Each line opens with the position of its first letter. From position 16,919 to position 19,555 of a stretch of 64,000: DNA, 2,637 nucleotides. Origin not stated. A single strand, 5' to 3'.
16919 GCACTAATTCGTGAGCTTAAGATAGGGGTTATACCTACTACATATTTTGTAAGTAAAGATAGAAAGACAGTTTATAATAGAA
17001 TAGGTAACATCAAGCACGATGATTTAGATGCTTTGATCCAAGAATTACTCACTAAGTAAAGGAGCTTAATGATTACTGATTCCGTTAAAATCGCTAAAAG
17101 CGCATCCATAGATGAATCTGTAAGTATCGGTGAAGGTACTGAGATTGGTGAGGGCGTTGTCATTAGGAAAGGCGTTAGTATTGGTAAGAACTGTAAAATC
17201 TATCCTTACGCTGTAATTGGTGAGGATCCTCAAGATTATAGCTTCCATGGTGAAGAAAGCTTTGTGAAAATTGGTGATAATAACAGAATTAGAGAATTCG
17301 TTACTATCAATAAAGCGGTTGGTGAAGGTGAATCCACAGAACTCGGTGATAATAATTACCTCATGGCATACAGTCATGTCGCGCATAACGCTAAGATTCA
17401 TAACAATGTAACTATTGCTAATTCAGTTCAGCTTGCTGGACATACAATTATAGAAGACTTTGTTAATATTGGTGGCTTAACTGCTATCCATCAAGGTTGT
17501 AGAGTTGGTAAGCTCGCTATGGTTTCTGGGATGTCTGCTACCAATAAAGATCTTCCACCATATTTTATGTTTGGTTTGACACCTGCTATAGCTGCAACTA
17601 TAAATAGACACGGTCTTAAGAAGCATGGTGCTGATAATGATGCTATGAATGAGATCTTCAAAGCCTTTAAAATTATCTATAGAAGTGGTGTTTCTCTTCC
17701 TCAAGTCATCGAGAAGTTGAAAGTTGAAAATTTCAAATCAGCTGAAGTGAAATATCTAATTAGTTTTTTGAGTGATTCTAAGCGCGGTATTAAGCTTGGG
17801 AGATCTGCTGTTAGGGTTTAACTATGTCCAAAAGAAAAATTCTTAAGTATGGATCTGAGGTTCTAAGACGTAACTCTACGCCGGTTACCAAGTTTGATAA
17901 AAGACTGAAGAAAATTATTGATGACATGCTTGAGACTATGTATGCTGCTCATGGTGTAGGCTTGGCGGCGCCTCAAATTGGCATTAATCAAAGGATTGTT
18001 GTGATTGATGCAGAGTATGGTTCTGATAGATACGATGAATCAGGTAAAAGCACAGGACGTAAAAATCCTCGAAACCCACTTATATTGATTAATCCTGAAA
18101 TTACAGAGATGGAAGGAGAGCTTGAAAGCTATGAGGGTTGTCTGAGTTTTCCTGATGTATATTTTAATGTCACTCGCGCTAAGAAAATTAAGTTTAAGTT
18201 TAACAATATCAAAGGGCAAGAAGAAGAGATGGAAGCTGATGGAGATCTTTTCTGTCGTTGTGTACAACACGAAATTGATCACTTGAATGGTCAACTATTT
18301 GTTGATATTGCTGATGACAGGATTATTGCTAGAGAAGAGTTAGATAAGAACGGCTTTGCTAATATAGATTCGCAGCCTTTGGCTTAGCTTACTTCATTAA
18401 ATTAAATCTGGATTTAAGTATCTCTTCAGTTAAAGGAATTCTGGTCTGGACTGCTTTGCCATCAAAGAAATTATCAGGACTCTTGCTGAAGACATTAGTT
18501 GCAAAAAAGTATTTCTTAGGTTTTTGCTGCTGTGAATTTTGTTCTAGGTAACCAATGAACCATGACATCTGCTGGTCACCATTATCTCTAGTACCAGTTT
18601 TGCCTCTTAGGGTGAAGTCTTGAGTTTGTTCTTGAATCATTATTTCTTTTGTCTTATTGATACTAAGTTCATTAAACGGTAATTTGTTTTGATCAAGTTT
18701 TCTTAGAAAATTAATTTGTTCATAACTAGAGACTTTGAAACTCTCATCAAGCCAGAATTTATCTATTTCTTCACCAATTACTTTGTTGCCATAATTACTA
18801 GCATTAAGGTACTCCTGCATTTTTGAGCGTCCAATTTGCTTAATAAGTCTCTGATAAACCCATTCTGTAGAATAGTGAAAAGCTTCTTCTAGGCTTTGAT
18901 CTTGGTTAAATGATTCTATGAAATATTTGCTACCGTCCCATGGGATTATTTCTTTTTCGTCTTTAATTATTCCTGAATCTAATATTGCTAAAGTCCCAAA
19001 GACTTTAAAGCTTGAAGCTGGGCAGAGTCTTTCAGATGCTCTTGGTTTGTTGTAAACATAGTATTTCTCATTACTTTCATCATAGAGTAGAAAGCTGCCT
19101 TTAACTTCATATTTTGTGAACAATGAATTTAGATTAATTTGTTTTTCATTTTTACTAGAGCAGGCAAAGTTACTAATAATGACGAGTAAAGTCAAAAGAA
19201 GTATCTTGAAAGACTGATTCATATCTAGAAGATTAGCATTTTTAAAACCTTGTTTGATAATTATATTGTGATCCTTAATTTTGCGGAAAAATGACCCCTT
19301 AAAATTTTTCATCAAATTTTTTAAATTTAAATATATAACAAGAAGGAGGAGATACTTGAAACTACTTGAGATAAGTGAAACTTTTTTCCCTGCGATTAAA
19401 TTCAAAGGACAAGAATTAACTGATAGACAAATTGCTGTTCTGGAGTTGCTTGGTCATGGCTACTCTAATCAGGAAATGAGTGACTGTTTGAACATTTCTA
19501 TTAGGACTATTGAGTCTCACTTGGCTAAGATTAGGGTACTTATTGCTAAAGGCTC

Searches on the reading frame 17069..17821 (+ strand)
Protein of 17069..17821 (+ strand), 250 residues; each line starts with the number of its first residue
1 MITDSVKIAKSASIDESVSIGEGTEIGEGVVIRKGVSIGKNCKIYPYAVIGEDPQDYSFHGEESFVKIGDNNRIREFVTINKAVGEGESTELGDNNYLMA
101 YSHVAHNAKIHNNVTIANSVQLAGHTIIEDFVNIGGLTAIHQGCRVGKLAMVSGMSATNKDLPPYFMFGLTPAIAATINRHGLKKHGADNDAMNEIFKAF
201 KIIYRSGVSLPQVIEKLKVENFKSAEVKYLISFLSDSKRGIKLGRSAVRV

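Call 21: search_protein_families(library=pfam, proteins=[window:17069-17821:+], max_evalue=0.001)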
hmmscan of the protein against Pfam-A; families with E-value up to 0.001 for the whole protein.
window:17069-17821:+ (250 aa): 5 families
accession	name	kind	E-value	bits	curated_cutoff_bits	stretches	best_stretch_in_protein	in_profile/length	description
PF00132.30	Hexapep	-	2.1e-29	100.4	27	4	18-51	2-35/36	Bacterial transferase hexapeptide (six repeats)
PF13720.11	Acetyltransf_11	-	4.1e-19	69.2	24.5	1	161-241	1-81/82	Udp N-acetylglucosamine O-acyltransferase; Domain 2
PF25084.1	LbH_EIF2B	-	1.3e-11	44.9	54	1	4-47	8-50/105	EIF2B subunit epsilon LbH domain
PF24894.1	Hexapep_GlmU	-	2.2e-06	28.2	23.3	1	2-56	37-89/104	GlmU-like, C-terminal hexapeptide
PF25087.1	GMPPB_C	-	3.6e-06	27.1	39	1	4-107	3-98/110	GMPPB C-terminal domain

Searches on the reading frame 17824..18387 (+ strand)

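Call 22: search_protein_families(library=pfam, proteins=[window:17824-18387:+], max_evalue=0.001)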
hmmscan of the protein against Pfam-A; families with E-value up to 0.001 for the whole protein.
window:17824-18387:+ (187 aa): 1 family
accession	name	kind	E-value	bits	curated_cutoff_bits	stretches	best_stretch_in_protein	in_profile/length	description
PF01327.26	Pep_deformylase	-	1.7e-51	174.4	22.8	1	4-164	2-151/156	Polypeptide deformylase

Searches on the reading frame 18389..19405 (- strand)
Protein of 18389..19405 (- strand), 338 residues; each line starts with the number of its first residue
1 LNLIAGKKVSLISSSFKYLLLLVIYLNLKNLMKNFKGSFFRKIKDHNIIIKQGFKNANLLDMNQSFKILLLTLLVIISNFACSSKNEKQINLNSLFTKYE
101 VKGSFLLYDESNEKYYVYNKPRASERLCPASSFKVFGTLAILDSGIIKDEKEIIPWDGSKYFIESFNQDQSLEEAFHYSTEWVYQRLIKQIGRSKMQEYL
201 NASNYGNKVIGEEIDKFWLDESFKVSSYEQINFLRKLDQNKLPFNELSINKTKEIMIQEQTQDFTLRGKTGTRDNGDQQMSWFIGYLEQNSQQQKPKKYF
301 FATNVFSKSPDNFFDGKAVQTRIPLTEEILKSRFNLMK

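Call 22: search_protein_families(library=pfam, proteins=[window:18389-19405:-], max_evalue=0.001)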
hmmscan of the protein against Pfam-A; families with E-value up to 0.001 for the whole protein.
window:18389-19405:- (338 aa): 1 family
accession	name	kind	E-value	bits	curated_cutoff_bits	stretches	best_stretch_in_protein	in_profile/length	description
PF00905.27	Transpeptidase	-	2.7e-30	106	22.1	1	109-292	7-270/299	Penicillin binding protein transpeptidase domain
